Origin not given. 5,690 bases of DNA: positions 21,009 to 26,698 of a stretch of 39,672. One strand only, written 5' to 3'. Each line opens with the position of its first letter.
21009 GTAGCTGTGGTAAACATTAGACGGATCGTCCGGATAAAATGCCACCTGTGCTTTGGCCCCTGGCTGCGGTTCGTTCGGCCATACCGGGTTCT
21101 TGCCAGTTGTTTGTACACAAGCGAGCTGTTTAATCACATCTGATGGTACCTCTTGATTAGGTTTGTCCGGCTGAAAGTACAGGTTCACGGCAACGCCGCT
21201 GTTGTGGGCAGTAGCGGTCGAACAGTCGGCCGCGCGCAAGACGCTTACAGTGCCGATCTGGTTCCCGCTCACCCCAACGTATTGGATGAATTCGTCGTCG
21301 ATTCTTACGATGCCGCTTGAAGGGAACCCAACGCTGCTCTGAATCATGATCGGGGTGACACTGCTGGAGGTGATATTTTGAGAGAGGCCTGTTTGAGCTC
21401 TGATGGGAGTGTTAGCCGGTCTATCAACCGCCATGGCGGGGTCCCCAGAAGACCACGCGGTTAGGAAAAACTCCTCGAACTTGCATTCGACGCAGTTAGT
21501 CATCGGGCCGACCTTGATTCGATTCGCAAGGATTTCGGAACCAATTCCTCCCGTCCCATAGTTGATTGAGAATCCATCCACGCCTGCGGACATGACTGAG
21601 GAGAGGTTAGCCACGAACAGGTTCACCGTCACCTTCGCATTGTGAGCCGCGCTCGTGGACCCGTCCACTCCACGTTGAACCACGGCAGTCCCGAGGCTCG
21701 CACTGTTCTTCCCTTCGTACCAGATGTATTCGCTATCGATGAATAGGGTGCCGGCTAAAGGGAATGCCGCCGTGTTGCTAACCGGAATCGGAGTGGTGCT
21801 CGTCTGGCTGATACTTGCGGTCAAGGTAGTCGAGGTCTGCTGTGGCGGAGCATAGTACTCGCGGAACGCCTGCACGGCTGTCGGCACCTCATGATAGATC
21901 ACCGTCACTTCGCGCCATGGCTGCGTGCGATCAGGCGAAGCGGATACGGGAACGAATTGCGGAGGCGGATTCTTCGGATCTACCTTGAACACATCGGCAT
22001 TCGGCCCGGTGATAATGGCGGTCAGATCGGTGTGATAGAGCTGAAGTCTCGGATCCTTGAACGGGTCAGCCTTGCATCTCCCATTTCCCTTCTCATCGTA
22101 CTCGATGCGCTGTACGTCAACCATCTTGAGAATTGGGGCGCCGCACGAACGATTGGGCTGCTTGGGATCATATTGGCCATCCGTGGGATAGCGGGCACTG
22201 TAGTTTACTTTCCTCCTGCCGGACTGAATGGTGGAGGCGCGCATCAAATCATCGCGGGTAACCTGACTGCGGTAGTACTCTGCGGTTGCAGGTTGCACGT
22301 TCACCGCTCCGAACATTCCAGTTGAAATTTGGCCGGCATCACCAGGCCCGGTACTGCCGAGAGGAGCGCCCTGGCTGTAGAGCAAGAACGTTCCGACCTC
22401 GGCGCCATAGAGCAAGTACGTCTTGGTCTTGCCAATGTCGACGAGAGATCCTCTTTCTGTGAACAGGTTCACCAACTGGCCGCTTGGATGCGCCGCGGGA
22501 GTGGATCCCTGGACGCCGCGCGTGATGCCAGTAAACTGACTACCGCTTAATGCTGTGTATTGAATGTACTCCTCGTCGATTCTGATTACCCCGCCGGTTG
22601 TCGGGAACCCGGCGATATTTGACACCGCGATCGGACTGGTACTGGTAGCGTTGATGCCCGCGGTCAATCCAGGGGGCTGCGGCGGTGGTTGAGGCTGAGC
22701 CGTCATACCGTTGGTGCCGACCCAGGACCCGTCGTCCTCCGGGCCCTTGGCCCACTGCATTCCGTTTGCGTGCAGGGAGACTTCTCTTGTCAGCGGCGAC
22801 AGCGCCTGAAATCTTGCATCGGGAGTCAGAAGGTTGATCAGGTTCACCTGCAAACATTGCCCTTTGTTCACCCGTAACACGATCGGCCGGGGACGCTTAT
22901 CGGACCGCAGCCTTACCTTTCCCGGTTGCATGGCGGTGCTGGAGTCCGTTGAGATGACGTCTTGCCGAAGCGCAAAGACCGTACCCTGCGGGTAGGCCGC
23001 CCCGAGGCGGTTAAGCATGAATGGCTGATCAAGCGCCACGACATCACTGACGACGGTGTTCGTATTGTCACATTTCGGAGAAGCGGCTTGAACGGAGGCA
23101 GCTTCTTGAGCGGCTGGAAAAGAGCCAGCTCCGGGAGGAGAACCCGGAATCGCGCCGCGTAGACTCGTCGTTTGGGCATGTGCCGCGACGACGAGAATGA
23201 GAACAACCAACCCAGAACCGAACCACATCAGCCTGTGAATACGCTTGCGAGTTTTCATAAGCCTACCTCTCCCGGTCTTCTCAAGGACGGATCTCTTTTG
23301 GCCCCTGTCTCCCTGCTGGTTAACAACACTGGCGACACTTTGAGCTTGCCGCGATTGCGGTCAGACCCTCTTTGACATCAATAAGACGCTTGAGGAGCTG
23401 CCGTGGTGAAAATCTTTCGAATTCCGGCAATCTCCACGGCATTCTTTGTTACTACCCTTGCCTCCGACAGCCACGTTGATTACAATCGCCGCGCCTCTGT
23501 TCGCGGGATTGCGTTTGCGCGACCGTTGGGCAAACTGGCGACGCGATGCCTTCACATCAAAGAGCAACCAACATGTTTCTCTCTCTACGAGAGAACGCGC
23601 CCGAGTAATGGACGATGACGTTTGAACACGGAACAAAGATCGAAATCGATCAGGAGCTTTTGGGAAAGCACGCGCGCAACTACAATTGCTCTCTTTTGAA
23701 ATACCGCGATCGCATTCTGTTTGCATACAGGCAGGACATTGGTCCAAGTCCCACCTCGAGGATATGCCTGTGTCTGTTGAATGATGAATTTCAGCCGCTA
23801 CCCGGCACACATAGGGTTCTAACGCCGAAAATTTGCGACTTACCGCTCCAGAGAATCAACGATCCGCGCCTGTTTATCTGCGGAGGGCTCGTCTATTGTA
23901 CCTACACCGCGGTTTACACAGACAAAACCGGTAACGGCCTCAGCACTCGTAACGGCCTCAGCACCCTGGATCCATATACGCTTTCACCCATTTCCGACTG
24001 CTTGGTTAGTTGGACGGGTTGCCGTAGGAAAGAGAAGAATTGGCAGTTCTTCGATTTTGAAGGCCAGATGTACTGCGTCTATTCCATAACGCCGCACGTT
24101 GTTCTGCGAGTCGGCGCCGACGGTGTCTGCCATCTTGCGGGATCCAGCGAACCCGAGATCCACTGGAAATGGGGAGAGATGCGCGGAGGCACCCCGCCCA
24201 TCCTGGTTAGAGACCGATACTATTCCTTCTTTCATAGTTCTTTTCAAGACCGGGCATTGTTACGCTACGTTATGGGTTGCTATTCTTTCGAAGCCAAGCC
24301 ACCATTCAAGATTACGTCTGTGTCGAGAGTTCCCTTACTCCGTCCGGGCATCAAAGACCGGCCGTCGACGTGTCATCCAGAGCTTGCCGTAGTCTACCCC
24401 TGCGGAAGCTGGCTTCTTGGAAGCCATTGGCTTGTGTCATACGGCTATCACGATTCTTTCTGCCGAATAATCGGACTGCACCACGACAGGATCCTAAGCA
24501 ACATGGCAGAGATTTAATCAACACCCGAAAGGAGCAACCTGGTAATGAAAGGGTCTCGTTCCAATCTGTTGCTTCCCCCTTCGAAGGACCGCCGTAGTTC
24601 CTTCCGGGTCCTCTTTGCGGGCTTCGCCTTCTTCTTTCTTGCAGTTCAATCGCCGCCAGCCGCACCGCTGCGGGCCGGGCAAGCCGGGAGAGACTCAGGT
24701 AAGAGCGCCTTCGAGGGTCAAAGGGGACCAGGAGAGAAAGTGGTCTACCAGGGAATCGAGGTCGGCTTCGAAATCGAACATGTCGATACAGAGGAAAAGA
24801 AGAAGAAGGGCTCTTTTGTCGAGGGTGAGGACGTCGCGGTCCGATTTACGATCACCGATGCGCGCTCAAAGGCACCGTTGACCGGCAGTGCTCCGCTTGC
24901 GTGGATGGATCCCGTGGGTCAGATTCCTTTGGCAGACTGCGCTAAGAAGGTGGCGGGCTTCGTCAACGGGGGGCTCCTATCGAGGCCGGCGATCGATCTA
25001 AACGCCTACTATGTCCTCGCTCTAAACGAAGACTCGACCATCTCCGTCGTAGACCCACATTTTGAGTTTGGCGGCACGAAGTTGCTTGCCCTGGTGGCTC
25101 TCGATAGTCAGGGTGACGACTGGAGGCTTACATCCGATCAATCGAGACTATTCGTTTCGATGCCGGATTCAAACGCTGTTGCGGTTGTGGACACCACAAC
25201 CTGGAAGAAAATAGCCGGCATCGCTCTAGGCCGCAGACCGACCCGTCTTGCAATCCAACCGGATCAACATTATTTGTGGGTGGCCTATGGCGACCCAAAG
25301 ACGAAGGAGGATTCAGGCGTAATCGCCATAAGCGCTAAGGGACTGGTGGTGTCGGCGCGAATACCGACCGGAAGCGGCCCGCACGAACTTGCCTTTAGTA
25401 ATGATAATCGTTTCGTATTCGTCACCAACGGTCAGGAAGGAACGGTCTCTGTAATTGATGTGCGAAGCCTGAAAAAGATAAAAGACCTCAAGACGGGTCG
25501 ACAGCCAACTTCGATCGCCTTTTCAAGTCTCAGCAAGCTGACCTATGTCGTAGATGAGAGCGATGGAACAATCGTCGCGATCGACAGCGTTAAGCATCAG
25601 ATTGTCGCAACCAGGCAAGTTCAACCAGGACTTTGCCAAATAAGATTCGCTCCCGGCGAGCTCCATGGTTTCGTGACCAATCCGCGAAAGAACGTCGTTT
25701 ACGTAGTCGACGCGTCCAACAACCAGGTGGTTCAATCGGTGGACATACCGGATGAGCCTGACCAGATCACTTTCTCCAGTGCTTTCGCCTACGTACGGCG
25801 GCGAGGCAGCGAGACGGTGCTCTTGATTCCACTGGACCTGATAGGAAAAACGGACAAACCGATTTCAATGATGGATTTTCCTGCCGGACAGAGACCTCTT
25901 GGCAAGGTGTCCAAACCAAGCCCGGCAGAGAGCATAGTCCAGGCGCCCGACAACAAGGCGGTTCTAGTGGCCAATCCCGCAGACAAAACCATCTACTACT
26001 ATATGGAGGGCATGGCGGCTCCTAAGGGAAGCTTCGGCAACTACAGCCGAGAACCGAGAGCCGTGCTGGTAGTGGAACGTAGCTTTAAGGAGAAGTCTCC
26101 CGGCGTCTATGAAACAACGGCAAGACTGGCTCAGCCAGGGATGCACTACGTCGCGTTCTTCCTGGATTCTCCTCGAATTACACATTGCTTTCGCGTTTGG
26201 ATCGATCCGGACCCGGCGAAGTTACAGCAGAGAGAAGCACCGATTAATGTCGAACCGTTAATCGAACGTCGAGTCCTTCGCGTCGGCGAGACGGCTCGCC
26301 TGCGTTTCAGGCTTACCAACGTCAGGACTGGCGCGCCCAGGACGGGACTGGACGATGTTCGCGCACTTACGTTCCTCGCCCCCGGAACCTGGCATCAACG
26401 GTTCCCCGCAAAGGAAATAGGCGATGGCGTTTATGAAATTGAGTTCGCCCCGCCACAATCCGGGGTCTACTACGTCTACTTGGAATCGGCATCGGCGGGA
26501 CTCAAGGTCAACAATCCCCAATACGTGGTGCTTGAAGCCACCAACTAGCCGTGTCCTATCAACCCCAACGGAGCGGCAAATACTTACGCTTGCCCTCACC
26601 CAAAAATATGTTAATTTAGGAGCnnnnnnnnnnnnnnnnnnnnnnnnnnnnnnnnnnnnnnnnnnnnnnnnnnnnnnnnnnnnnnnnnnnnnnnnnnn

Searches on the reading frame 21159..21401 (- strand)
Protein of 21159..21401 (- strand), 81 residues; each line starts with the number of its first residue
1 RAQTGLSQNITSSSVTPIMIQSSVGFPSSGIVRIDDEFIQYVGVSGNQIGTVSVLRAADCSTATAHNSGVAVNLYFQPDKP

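Call 76: search_protein_families(library=phrogs, proteins=[window:21159-21401:-], max_evalue=1)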
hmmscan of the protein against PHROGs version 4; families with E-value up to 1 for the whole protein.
seq(81 aa): 11 families
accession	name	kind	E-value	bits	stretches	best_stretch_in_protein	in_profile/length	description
phrog_7578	-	unknown function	1.2e-05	25.4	1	4-72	26-97/300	-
phrog_9851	-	tail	1.2e-05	24.3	1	3-73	800-868/1092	tail fiber protein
phrog_2885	-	tail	0.00075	16.8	1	3-49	72-118/4179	baseplate wedge subunit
phrog_358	-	unknown function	0.001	17.3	1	3-75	1690-1764/2056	-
phrog_11439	-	tail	0.0024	17.2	1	8-73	206-273/775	tail fiber protein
phrog_4406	-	head and packaging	0.0033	15.1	1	3-53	67-117/3231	virion structural protein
phrog_5838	-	head and packaging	0.0063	15.3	1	3-66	656-728/1106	virion structural protein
phrog_38058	-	tail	0.014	14.7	1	2-72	18-96/708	tail fiber protein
phrog_12150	-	unknown function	0.022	14.7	1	2-72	11-84/477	-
phrog_1101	-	tail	0.023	13.5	1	5-72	562-628/1405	tail protein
phrog_708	-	tail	0.078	11.5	1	4-49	940-984/1383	baseplate wedge subunit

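Call 77: search_protein_families(library=pfam, proteins=[window:21159-21401:-], max_evalue=10)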
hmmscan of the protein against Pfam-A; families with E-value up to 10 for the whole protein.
seq(81 aa): 0 families

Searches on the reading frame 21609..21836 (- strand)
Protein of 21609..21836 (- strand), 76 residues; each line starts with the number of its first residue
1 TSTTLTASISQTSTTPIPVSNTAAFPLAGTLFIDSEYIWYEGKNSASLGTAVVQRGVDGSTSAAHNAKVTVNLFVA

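Call 76: search_protein_families(library=phrogs, proteins=[window:21609-21836:-], max_evalue=1)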
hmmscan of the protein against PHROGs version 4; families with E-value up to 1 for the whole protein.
seq(76 aa): 9 families
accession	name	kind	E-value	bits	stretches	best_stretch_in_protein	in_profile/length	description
phrog_2885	-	tail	2.2e-05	21.9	1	1-66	71-134/4179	baseplate wedge subunit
phrog_4406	-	head and packaging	3.9e-05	21.4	1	5-67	2925-2984/3231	virion structural protein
phrog_1101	-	tail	9.9e-05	21.3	1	3-68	557-625/1405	tail protein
phrog_7578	-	unknown function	0.00032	20.8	1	3-71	26-97/300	-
phrog_11439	-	tail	0.001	18.4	1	3-72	202-273/775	tail fiber protein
phrog_9851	-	tail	0.0011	17.8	1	1-72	799-868/1092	tail fiber protein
phrog_708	-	tail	0.0023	16.6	1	3-57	940-991/1383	baseplate wedge subunit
phrog_23837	-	head and packaging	0.007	16.3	1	2-71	15-88/507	virion structural protein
phrog_22827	-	unknown function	0.0086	15.7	1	5-57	266-318/613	-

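Call 77: search_protein_families(library=pfam, proteins=[window:21609-21836:-], max_evalue=10)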
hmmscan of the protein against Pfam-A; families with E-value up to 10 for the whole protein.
seq(76 aa): 0 families

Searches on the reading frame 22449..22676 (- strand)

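Call 76: search_protein_families(library=phrogs, proteins=[window:22449-22676:-], max_evalue=1)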
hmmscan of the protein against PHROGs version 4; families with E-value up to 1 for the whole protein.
seq(76 aa): 10 families
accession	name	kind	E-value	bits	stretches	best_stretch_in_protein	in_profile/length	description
phrog_4406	-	head and packaging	5.4e-08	30.9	1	4-59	70-124/3231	virion structural protein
phrog_2885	-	tail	2.7e-07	28.3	1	4-58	75-128/4179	baseplate wedge subunit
phrog_1101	-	tail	3.6e-07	29.4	1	4-69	559-628/1405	tail protein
phrog_358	-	unknown function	3.5e-06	25.5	1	4-70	1693-1762/2056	-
phrog_11439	-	tail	5.7e-06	25.8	1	4-67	204-270/775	tail fiber protein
phrog_708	-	tail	1.4e-05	23.9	1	3-56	941-992/1383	baseplate wedge subunit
phrog_9851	-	tail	1.6e-05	23.9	1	4-72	803-870/1092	tail fiber protein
phrog_7578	-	unknown function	0.00012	22.2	1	4-70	28-98/300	-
phrog_22827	-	unknown function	0.01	15.4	1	10-55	274-318/613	-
phrog_701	-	head and packaging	0.15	8.6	1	11-59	818-867/6136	virion structural protein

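Call 77: search_protein_families(library=pfam, proteins=[window:22449-22676:-], max_evalue=10)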
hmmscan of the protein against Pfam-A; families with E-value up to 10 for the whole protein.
seq(76 aa): 0 families

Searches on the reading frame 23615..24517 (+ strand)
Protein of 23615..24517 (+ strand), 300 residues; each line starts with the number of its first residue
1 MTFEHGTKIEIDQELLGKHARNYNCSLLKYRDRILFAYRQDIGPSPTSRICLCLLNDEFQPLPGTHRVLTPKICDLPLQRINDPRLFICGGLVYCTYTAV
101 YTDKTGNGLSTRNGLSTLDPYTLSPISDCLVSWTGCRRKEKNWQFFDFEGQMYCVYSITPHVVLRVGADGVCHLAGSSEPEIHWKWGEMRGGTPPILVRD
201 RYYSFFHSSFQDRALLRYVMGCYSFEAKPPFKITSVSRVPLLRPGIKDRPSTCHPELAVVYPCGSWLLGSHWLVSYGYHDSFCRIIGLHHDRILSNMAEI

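Call 3: search_protein_families(library=pfam, proteins=[window:23615-24517:+], max_evalue=0.01)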
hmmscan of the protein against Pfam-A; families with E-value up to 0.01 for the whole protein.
window:23615-24517:+ (300 aa): 1 family
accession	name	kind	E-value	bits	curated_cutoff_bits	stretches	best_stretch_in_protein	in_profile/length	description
PF04041.19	Glyco_hydro_130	-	3.7e-08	33.1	26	1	7-296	20-317/320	beta-1,4-mannooligosaccharide phosphorylase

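Call 5: search_protein_families(library=ncbifam, proteins=[window:23615-24517:+], max_evalue=0.01)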
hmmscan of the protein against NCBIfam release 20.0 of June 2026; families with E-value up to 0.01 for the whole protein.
window:23615-24517:+ (300 aa): 2 families
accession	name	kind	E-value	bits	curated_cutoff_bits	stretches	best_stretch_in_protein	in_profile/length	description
NF050092.1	BtaManbiosPhlase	equivalog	9.5e-07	28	550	1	182-297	240-350/351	BtaManbiosPhlase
NF052550.1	BManbPhaseBMBP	equivalog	0.0004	19.8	450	1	191-291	197-292/296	beta-1,2-mannobiose phosphorylase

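Call 50: search_solved_structures(query=window:23615-24517:+, max_evalue=1)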
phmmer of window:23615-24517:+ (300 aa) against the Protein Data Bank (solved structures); distinct sequences matched with E-value up to 1: 4.
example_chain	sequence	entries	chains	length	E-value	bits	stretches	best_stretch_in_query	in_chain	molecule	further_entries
9fj8_A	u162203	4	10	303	0.0022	20.3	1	184-283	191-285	1,2-beta-oligomannan phosphorylase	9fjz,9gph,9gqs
7fip_A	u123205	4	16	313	0.13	14.4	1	182-288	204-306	Beta-1,2-mannobiose phosphorylase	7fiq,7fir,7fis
5b0p_A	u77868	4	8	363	0.18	13.9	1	184-282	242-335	Lin0857 protein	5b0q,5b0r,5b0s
9wau_A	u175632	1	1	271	0.38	12.9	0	67-116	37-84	CteX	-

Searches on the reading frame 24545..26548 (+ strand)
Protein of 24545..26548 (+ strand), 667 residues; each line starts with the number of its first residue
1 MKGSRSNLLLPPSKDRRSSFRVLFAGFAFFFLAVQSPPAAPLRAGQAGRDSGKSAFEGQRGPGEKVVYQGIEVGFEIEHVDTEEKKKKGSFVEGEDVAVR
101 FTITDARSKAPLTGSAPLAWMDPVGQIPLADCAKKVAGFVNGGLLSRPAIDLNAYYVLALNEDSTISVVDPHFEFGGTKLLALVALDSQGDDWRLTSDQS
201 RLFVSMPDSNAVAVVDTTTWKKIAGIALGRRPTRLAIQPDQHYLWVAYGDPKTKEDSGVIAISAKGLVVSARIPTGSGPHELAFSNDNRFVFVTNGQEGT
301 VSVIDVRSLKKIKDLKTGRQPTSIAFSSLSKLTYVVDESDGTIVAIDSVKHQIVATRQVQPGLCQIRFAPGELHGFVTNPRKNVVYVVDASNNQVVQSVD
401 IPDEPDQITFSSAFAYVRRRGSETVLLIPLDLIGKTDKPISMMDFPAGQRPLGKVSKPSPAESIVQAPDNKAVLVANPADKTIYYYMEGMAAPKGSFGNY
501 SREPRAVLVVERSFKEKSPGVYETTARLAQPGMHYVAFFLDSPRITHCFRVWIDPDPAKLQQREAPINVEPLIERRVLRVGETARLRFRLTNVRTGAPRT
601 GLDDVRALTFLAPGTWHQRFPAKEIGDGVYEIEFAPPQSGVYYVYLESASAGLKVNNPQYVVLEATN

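Call 3: search_protein_families(library=pfam, proteins=[window:24545-26548:+], max_evalue=0.01)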
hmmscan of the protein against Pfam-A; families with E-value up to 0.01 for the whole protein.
window:24545-26548:+ (667 aa): 7 families
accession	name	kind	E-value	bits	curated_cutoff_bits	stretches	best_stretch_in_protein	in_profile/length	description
PF25174.1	Beta-prop_THOC3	-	1.5e-10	41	305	1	281-399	51-167/272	THOC3 beta-propeller domain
PF21783.3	YNCE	-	5.1e-08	33.1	27.1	1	259-359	224-322/339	YNCE-like beta-propeller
PF02239.22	Cytochrom_D1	-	3.7e-07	29.5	25.5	1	282-355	41-113/368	Cytochrome D1 heme domain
PF10282.15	Lactonase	-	7.8e-06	25.8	21.7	0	269-316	183-234/344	Lactonase, 7-bladed beta-propeller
PF23414.1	Beta-prop_EML_2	-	1.7e-05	24.8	90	1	290-390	11-110/266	Echinoderm microtubule-associated protein second beta-propeller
PF24807.1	WD40_CDC20-Fz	-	0.0017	18.1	200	1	281-398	56-172/292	CDC20/Fizzy WD40 domain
PF24814.1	WD40_Prp19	-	0.0031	17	320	0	280-370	181-270/281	Prp19 WD40 domain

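Call 5: search_protein_families(library=ncbifam, proteins=[window:24545-26548:+], max_evalue=0.01)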
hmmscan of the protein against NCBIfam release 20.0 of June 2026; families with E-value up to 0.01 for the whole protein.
window:24545-26548:+ (667 aa): 11 families
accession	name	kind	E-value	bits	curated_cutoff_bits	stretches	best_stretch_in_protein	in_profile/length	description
TIGR03866.1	PQQ_ABC_repeats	subfamily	2.7e-25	89.1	287.3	2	285-412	7-134/310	PQQ-dependent catabolism-associated beta-propeller protein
TIGR02276.1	beta_rpt_yvtn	repeat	5.4e-23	80.7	27.85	3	287-327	2-42/42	beta-propeller repeat protein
NF052280.1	7_blade_YncE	equivalog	2.3e-16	59.5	400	2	280-403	130-258/338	7-bladed beta-propeller protein YncE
NF052340.1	hydrazine_beta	equivalog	5.4e-16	58.6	560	1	236-337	39-135/372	hydrazine synthase subunit beta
NF052460.1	L-NosZ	equivalog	6.1e-13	48.1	700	1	199-388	54-243/480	clade III lactonase-type nitrous-oxide reductase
NF052342.1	hydrazine_BC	exception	3.5e-10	38.7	1250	1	259-336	63-140/690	hydrazine synthase subunit beta-gamma fusion subunit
TIGR03907.1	QH_beta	equivalog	6.3e-07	28.8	223.2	0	377-431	5-63/338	quinohemoprotein amine dehydrogenase subunit beta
NF048007.1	MmpL3Stblzr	equivalog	2.8e-06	26.7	600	1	195-344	140-292/366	MmpL3/TtfA transport complex stabilizer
NF038015.2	AztD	exception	7.8e-05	21.6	400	0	376-409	319-352/356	zinc metallochaperone AztD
NF008258.1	PRK11028.1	equivalog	0.00032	19.9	370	1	178-350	26-207/330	6-phosphogluconolactonase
NF038117.1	choice_anch_I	subfamily_domain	0.0015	17.5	300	0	199-311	10-140/458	choice-of-anchor I family protein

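Call 47: search_protein_families(library=pfam, proteins=[window:24545-26548:+], max_evalue=5)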
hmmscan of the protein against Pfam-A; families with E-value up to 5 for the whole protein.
window:24545-26548:+ (667 aa): 17 families
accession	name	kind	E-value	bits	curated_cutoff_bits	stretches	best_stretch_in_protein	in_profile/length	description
PF25174.1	Beta-prop_THOC3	-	1.5e-10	41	305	1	281-399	51-167/272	THOC3 beta-propeller domain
PF21783.3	YNCE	-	5.1e-08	33.1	27.1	2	259-359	224-322/339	YNCE-like beta-propeller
PF02239.22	Cytochrom_D1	-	3.7e-07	29.5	25.5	2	282-355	41-113/368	Cytochrome D1 heme domain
PF10282.15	Lactonase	-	7.8e-06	25.8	21.7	1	269-316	183-234/344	Lactonase, 7-bladed beta-propeller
PF23414.1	Beta-prop_EML_2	-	1.7e-05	24.8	90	1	290-390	11-110/266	Echinoderm microtubule-associated protein second beta-propeller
PF24807.1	WD40_CDC20-Fz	-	0.0017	18.1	200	1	281-398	56-172/292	CDC20/Fizzy WD40 domain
PF24814.1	WD40_Prp19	-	0.0031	17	320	1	280-370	181-270/281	Prp19 WD40 domain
PF07433.17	DUF1513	-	0.013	15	27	1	254-296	73-118/304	Protein of unknown function (DUF1513)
PF13115.11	YtkA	-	0.015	16.3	25.9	0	594-646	30-84/85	YtkA-like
PF12894.13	ANAPC4_WD40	-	0.025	15.2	22.9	0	281-327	43-89/91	Anaphase-promoting complex subunit 4 WD40 domain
PF01436.27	NHL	-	0.032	14.7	20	1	374-396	5-26/28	NHL repeat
PF00630.25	Filamin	-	0.044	15.1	26.9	0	623-645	57-79/93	Filamin/ABP280 repeat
PF21959.2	DUF6923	-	0.055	13.7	27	1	235-350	40-161/234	Repeat of unknown function (DUF6923)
PF21207.3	GLOD4_N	-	0.065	13.5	27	1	619-647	17-41/42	Glyoxalase domain-containing protein 4, N-terminal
PF03413.25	PepSY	-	0.15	12.8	24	1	612-646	15-49/60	Peptidase propeptide and YPEB domain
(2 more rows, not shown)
